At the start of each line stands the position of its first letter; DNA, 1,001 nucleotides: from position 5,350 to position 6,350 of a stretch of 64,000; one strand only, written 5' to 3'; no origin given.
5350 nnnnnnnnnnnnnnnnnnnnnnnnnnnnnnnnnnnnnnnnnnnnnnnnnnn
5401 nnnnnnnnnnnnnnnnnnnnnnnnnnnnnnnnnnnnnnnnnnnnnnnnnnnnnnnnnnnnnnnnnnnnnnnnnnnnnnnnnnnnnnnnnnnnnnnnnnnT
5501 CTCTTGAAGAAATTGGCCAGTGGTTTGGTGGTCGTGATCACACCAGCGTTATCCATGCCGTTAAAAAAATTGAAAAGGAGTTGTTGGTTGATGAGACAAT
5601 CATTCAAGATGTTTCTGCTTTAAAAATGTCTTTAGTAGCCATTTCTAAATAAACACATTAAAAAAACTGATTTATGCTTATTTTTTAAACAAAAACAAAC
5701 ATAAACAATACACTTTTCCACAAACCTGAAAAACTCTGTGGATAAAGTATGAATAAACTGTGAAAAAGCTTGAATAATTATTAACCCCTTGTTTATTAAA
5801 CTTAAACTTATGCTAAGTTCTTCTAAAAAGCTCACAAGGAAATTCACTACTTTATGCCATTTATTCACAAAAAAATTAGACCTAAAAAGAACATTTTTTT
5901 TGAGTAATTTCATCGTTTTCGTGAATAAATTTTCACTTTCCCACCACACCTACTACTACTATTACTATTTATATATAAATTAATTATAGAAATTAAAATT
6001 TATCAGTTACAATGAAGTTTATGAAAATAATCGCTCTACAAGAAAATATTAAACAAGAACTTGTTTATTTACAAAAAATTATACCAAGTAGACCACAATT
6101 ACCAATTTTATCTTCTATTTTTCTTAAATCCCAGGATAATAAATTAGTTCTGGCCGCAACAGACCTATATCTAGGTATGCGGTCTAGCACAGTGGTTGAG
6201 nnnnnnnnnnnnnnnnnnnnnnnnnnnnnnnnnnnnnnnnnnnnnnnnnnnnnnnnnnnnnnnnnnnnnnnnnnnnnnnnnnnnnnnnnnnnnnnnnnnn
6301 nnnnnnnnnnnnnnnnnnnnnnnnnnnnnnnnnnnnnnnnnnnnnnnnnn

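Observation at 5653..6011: oriC between dnaA and dnaN with DnaA box, GC-cluster, trinucleotide (trio-like) repeat and AT-rich DUE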

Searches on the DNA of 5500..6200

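Call 36: search_rna_families(source=window, start=5500, end=6200, threshold=evalue, max_evalue=1)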
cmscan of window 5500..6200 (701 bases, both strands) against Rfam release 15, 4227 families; matches with E-value up to 1: 0.
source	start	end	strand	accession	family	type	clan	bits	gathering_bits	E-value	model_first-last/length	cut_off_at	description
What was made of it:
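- Tried and rejected: There is no Rfam match in 5500-6200 even at E = 1 (call 36).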

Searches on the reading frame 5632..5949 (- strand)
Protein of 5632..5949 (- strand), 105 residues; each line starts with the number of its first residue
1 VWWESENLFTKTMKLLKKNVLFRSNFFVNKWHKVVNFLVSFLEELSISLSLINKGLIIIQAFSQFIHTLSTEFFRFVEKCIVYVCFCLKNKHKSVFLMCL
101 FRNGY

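Call 37: search_protein_families(library=pfam, proteins=[window:5632-5949:-], max_evalue=0.1)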
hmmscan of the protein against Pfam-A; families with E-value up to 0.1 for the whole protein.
window:5632-5949:- (105 aa): 0 families
